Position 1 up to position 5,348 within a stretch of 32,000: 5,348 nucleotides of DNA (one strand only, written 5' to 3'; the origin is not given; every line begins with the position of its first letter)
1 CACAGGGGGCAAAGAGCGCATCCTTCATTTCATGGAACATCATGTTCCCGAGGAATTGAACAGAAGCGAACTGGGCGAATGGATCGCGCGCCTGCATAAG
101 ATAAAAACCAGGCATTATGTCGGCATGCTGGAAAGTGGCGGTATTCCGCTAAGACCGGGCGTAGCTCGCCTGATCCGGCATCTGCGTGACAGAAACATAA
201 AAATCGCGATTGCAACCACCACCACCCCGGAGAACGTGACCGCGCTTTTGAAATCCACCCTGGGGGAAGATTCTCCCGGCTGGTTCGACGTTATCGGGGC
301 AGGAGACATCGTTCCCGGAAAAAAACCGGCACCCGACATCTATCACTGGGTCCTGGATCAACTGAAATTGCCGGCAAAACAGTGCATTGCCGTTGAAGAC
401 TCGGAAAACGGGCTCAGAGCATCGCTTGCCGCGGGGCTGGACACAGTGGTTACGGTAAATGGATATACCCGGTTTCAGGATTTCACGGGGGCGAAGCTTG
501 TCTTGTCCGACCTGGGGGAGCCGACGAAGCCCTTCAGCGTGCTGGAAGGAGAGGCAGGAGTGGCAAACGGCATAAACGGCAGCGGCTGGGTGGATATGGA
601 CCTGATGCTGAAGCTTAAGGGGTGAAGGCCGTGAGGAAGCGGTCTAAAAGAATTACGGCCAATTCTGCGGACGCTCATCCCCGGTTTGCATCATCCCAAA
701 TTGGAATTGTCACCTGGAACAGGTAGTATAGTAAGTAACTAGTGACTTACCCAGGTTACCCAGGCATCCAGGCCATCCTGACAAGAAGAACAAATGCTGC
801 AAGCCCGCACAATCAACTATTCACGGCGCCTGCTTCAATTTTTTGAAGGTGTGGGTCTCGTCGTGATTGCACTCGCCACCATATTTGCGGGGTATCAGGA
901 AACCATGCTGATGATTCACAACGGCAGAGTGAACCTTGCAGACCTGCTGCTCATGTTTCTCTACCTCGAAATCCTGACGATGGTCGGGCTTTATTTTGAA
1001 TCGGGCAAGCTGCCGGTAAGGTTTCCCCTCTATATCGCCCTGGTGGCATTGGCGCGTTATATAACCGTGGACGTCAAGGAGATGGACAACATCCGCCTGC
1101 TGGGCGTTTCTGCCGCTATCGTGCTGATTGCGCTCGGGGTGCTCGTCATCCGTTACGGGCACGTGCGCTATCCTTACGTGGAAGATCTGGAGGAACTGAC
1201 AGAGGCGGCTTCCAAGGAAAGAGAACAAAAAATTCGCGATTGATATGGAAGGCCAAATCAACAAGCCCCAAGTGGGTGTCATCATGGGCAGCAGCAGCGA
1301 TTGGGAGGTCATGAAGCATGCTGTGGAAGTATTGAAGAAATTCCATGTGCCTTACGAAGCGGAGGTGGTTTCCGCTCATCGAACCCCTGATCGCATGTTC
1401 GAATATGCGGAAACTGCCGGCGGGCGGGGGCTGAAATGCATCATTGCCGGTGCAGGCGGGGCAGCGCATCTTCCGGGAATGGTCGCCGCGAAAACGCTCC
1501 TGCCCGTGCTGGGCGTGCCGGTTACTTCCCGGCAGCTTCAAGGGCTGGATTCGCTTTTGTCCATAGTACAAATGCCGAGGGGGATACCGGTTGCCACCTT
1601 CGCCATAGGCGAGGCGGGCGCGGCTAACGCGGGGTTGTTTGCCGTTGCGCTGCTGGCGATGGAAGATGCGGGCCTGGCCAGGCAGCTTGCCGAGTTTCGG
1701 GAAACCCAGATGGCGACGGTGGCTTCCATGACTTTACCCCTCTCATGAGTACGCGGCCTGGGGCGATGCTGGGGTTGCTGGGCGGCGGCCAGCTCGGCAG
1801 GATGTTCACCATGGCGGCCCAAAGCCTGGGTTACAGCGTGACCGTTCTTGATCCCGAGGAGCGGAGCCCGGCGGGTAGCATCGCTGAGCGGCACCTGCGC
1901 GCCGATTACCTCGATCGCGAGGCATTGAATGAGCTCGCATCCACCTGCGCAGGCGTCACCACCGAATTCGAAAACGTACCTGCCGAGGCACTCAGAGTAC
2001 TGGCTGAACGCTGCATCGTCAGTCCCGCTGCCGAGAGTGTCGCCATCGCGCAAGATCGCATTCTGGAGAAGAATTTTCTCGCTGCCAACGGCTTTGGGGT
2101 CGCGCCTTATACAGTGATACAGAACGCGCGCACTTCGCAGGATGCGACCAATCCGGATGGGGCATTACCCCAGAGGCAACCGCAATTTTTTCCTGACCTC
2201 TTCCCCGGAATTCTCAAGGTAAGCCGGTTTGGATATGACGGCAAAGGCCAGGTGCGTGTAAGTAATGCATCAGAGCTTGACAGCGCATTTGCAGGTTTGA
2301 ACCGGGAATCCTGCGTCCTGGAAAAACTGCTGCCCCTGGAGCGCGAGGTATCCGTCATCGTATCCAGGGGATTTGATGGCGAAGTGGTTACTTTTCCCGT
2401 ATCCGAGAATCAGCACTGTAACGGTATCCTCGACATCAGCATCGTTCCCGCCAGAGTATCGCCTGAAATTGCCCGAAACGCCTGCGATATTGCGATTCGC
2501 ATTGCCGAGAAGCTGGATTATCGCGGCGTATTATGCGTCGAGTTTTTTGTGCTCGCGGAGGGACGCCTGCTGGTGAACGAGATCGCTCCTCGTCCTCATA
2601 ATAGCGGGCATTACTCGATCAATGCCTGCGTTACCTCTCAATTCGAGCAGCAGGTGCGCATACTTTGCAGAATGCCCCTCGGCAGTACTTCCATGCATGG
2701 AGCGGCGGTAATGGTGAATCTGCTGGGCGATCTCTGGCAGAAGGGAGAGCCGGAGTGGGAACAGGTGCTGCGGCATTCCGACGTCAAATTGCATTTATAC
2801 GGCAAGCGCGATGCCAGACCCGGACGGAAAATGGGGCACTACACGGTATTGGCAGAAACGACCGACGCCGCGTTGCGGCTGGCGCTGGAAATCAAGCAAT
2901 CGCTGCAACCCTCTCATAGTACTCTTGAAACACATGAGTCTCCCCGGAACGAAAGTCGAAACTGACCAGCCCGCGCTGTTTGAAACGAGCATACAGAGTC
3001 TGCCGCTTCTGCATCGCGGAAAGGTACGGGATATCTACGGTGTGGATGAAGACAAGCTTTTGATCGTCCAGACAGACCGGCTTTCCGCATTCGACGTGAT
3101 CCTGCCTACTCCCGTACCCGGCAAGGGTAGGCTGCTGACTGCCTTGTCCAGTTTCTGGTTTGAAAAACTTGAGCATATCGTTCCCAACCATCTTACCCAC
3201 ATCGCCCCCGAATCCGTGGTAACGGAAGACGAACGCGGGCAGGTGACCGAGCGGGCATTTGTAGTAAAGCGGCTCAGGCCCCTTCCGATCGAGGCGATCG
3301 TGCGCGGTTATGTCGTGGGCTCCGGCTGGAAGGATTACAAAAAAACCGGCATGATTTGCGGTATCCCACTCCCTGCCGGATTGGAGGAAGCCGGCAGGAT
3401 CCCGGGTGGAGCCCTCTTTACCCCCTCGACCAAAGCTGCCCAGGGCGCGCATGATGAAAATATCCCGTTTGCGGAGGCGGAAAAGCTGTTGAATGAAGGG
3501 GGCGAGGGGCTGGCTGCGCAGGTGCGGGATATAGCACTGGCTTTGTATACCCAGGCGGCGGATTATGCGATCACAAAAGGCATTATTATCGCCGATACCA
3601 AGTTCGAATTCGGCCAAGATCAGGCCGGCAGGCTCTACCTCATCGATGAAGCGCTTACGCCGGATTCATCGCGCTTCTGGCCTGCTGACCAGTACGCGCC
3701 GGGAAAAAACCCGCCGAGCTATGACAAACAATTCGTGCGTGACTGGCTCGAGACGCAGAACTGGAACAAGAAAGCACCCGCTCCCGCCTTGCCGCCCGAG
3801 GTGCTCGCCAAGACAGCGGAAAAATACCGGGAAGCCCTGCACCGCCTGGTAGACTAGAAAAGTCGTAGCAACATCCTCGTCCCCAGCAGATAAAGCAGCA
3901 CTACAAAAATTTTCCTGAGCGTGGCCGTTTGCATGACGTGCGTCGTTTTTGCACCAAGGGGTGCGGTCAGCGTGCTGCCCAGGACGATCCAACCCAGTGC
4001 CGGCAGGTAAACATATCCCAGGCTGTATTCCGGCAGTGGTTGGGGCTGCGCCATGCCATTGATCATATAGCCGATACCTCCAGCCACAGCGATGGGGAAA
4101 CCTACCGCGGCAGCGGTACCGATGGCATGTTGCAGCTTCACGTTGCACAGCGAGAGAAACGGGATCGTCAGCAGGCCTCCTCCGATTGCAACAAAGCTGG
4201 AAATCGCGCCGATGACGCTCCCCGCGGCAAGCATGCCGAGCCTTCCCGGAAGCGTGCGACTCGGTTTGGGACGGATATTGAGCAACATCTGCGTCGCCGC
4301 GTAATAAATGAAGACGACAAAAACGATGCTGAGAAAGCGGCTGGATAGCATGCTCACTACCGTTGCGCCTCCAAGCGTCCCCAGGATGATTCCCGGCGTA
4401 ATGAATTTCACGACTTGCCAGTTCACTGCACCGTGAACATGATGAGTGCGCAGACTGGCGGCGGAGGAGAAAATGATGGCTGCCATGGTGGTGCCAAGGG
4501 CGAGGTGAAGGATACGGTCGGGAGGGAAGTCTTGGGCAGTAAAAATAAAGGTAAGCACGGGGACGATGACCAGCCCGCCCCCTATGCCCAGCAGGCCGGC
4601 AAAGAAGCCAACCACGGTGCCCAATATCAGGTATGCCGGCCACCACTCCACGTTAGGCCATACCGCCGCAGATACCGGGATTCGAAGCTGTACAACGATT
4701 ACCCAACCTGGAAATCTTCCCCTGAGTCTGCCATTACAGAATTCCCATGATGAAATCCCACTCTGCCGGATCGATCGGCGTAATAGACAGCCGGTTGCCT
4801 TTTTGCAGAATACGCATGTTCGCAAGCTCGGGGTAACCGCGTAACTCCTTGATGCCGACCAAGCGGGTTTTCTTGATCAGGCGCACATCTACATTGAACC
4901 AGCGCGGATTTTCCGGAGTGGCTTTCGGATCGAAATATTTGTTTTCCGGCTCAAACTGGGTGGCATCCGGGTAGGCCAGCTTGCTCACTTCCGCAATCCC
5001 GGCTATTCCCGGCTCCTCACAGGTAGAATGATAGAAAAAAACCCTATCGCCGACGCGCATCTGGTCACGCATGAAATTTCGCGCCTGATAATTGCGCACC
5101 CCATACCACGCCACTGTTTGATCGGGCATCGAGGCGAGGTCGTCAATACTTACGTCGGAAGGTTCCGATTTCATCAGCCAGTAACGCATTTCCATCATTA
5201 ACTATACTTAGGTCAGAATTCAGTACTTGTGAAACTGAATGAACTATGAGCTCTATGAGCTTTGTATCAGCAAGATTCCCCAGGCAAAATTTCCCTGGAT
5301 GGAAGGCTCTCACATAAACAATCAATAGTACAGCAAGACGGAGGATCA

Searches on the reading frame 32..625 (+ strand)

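Call 23: search_protein_families(library=pfam, proteins=[window:32-625:+], max_evalue=0.001)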
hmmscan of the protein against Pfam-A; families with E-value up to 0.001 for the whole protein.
window:32-625:+ (197 aa): 2 families
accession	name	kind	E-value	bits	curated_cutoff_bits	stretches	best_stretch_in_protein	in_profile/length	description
PF00702.32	Hydrolase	-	8.1e-20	72.5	26.4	1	33-135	91-191/191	haloacid dehalogenase-like hydrolase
PF13419.12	HAD_2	-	1.7e-17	64.5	23.8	1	23-140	63-177/178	Haloacid dehalogenase-like hydrolase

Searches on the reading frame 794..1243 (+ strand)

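Call 23: search_protein_families(library=pfam, proteins=[window:794-1243:+], max_evalue=0.001)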
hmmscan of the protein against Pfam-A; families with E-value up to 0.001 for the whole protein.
window:794-1243:+ (149 aa): 1 family
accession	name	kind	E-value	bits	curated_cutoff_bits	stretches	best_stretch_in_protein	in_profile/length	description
PF06146.17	PsiE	-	4.8e-24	85.3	23.9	1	17-123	2-121/122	Phosphate-starvation-inducible E family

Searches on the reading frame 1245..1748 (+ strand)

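Call 23: search_protein_families(library=pfam, proteins=[window:1245-1748:+], max_evalue=0.001)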
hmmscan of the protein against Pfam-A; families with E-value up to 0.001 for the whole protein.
window:1245-1748:+ (167 aa): 1 family
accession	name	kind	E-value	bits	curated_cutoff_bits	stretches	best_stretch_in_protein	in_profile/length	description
PF00731.26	AIRC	-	1.4e-64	216.5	30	1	9-155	1-145/148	AIR carboxylase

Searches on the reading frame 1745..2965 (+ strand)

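Call 23: search_protein_families(library=pfam, proteins=[window:1745-2965:+], max_evalue=0.001)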
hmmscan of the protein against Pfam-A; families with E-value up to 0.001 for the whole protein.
window:1745-2965:+ (406 aa): 4 families
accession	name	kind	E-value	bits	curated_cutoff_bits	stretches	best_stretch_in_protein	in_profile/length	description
PF02222.28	ATP-grasp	-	1.5e-48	165.2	27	1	153-300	31-179/179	ATP-grasp domain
PF22660.2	RS_preATP-grasp-like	-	2.7e-30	105.1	27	1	9-103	4-98/98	Ribonucleotide synthetase preATP-grasp domain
PF17769.7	PurK_C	-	1e-19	70.4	22.6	1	321-377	1-54/56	Phosphoribosylaminoimidazole carboxylase C-terminal domain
PF07478.18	Dala_Dala_lig_C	-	5.5e-06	26.5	24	1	114-284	4-176/204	D-ala D-ala ligase C-terminus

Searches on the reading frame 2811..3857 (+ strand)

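Call 23: search_protein_families(library=pfam, proteins=[window:2811-3857:+], max_evalue=0.001)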
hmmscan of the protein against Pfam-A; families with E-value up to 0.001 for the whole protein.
window:2811-3857:+ (348 aa): 1 family
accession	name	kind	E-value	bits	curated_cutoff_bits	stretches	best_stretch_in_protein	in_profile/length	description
PF01259.24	SAICAR_synt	-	2.2e-71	240.8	20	1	67-323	2-231/233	SAICAR synthetase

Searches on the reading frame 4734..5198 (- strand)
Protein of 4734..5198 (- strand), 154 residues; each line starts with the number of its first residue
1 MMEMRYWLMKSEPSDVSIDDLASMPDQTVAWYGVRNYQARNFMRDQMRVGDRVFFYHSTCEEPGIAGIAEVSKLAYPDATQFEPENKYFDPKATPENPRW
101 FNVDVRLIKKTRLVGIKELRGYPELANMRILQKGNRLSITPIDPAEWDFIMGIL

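Call 23: search_protein_families(library=pfam, proteins=[window:4734-5198:-], max_evalue=0.001)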
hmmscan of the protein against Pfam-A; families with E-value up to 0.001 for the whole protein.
window:4734-5198:- (154 aa): 1 family
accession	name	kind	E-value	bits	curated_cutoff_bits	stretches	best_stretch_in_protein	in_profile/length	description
PF01878.24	EVE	-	4.3e-54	182.9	23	1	5-151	1-143/145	EVE domain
